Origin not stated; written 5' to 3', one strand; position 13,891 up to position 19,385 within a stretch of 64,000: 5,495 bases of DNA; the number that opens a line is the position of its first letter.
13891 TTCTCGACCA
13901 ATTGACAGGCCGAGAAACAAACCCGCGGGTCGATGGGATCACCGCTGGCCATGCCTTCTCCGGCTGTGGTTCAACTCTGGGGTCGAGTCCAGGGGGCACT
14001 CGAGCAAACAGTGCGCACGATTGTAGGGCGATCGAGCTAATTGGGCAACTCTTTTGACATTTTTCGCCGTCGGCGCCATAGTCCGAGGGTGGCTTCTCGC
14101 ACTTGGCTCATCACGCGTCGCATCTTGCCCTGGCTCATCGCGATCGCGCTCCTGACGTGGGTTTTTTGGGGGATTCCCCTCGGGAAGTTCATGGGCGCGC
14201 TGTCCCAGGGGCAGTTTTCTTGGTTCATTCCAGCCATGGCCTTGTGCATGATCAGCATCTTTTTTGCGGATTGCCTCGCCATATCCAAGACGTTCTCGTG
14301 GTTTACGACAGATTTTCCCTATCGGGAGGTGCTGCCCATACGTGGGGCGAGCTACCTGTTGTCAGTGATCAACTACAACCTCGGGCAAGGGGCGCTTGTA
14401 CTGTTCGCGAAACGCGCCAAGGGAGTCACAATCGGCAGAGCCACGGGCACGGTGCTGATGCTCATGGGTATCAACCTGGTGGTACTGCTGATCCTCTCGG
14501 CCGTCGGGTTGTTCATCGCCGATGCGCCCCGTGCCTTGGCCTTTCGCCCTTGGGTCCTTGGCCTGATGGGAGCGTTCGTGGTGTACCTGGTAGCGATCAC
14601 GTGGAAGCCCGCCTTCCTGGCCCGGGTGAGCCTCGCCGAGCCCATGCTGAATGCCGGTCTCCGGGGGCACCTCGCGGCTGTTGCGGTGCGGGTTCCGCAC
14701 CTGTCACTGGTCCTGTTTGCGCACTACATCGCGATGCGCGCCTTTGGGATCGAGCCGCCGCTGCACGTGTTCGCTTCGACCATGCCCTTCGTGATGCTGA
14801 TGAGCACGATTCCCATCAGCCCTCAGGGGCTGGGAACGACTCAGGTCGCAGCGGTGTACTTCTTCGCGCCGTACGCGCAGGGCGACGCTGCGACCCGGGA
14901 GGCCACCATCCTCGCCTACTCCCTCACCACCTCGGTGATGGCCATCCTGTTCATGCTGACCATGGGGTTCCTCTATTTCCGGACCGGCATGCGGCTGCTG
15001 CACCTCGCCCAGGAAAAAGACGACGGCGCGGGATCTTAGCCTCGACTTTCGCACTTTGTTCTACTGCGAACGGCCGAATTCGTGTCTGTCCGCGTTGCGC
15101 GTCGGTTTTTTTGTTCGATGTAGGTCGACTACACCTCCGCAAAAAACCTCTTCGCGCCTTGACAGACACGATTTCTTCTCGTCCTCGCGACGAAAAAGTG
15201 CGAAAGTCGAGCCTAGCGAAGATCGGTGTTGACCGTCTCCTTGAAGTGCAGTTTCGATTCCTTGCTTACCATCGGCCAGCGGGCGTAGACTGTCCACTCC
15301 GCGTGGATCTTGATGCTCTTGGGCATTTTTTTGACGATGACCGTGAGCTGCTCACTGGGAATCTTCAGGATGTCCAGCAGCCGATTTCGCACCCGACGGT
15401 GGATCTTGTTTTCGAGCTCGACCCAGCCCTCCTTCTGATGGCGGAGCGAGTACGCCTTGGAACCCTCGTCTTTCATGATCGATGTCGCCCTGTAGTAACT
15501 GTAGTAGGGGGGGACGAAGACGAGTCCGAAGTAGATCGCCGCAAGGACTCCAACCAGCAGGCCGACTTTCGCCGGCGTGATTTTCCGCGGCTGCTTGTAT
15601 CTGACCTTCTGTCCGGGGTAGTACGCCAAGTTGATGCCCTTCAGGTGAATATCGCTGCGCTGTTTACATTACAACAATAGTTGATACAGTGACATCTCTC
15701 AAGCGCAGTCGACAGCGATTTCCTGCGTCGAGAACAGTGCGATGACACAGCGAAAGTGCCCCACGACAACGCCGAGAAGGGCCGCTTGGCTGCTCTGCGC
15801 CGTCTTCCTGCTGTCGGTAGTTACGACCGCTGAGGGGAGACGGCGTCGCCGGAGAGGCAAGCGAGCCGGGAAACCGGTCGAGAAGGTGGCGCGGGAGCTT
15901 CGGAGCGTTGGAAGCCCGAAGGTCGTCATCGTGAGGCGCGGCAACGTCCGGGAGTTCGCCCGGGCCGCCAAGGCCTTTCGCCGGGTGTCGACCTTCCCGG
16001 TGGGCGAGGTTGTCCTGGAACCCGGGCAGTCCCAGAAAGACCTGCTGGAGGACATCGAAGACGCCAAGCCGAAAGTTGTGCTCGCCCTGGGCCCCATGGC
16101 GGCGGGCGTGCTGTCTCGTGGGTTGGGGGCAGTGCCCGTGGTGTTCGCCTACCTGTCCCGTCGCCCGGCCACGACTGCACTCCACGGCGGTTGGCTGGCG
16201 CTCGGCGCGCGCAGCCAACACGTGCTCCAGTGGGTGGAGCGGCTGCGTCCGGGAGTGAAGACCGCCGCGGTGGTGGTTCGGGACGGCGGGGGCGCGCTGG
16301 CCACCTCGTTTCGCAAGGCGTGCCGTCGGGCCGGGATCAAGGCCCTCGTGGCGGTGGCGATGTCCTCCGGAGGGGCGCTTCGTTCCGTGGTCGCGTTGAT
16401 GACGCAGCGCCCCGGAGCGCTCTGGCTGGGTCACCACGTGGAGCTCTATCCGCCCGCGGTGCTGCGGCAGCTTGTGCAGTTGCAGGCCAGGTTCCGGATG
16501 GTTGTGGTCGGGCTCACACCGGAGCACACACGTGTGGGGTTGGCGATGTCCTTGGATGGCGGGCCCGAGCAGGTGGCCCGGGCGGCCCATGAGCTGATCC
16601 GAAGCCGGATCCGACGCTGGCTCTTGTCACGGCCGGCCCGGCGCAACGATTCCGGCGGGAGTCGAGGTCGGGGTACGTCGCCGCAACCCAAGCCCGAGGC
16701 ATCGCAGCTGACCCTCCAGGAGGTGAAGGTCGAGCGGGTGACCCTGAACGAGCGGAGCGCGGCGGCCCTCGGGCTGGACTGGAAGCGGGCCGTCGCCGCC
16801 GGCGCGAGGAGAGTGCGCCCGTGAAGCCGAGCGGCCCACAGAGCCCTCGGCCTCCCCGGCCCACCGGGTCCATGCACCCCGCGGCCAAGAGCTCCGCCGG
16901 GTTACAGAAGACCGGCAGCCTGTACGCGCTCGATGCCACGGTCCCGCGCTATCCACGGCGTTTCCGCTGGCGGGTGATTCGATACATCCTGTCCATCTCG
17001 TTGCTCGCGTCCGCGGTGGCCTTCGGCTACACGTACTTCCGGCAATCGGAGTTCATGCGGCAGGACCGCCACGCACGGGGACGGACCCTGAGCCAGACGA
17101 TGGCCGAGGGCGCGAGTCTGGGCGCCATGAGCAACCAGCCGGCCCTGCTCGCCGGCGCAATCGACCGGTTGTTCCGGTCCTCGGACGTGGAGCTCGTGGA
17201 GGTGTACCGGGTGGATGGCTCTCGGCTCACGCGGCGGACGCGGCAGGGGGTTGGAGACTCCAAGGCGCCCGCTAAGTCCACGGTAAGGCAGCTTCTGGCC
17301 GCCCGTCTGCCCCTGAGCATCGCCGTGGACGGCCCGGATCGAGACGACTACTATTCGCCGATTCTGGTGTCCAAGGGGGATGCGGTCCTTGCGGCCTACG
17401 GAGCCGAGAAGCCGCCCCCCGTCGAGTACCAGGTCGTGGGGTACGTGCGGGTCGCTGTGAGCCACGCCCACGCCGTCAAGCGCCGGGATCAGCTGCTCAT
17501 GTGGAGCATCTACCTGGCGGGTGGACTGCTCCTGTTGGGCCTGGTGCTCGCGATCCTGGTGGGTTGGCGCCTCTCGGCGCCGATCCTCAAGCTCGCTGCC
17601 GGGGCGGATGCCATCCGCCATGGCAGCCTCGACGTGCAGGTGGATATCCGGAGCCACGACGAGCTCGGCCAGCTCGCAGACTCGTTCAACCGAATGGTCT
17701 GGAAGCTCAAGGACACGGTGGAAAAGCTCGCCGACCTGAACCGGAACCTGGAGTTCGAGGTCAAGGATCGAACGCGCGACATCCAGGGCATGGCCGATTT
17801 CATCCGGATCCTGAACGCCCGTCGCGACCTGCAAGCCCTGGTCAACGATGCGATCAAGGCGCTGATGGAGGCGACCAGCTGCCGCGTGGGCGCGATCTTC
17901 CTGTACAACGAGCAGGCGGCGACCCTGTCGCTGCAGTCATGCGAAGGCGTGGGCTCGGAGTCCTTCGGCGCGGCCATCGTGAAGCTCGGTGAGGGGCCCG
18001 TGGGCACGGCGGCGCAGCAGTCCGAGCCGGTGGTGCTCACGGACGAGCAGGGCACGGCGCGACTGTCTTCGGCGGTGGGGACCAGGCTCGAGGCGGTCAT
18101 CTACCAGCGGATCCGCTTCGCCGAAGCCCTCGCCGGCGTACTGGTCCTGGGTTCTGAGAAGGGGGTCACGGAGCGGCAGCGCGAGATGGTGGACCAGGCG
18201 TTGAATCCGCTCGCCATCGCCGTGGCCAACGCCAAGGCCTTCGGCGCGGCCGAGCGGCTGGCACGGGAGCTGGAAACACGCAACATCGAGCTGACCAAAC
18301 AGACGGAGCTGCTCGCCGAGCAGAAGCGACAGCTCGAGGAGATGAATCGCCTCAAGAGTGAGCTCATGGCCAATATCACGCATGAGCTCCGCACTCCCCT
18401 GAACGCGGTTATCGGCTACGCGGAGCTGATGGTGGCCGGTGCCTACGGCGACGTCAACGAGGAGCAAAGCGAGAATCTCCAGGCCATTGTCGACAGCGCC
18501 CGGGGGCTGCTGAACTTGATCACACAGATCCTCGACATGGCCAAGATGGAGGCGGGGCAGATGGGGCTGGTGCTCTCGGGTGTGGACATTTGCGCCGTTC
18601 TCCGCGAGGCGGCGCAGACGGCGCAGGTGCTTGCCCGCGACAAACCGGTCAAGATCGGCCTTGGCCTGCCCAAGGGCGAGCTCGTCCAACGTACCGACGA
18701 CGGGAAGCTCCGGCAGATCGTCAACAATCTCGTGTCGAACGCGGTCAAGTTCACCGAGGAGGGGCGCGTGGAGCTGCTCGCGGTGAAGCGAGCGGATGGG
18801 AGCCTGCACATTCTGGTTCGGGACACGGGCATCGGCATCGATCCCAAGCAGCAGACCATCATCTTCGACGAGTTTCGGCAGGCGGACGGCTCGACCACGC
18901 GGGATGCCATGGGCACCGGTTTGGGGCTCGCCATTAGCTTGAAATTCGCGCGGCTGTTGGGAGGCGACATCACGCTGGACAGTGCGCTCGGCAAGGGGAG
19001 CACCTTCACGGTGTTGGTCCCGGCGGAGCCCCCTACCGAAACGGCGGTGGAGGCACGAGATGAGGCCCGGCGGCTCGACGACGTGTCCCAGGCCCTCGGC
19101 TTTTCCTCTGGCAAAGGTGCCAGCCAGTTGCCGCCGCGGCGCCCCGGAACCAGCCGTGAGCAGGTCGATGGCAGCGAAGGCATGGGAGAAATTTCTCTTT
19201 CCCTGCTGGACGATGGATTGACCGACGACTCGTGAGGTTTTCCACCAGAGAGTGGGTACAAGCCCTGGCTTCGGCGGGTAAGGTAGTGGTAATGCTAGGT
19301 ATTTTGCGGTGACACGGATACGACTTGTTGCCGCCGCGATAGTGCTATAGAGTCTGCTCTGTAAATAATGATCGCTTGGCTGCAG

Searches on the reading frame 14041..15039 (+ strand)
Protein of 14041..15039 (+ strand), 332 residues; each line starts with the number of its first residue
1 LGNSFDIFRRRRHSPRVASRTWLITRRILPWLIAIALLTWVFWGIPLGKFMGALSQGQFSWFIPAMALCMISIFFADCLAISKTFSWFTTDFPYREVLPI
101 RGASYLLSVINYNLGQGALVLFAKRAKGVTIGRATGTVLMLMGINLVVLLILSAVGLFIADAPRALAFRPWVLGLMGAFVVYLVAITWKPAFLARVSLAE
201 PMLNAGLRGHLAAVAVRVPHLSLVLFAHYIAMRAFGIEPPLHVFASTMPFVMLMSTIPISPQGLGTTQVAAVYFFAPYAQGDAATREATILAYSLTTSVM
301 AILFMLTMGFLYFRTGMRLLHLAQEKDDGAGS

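Call 83: search_protein_families(library=pfam, proteins=[window:14041-15039:+], max_evalue=0.000001)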
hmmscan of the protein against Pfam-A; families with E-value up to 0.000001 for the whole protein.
window:14041-15039:+ (332 aa): 1 family
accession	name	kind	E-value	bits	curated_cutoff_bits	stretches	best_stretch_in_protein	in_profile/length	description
PF03706.18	LPG_synthase_TM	-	1.2e-13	51.6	33.4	1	29-302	3-299/302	Lysylphosphatidylglycerol synthase TM region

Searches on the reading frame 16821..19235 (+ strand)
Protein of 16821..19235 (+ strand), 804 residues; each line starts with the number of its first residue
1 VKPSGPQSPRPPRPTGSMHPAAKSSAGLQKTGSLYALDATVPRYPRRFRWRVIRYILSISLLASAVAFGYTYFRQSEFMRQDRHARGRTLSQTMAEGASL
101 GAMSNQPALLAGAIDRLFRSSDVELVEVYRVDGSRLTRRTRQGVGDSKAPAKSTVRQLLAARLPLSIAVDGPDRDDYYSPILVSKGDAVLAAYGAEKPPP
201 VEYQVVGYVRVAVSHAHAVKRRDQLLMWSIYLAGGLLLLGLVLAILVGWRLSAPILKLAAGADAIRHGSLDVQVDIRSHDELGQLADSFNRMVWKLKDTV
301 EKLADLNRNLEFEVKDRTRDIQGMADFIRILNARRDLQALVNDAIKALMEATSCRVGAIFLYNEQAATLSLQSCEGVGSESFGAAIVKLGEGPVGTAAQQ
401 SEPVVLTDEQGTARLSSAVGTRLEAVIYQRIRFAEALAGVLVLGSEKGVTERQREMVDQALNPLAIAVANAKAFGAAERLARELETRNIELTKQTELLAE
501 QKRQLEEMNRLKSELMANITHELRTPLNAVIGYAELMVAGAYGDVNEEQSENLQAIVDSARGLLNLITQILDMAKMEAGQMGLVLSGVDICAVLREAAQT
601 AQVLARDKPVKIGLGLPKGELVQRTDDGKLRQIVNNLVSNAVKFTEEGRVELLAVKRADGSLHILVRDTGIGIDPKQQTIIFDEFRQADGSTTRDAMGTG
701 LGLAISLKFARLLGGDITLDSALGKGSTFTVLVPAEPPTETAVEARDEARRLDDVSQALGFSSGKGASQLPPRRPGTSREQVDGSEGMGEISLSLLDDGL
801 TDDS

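Call 83: search_protein_families(library=pfam, proteins=[window:16821-19235:+], max_evalue=0.000001)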
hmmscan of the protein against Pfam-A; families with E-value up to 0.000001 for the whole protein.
window:16821-19235:+ (804 aa): 4 families
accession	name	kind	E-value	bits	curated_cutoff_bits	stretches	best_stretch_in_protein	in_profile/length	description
PF02518.31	HATPase_c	-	6.9e-26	91.3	26.4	1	626-736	2-110/111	Histidine kinase-, DNA gyrase B-, and HSP90-like ATPase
PF00512.31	HisKA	-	1.6e-18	66.9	26.9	1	512-579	2-66/66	His Kinase A (phospho-acceptor) domain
PF00672.30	HAMP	-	3.8e-14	53.2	25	1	246-293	1-48/53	HAMP domain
PF13185.12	GAF_2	-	3.2e-09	37.6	28.6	1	335-468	2-135/136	GAF domain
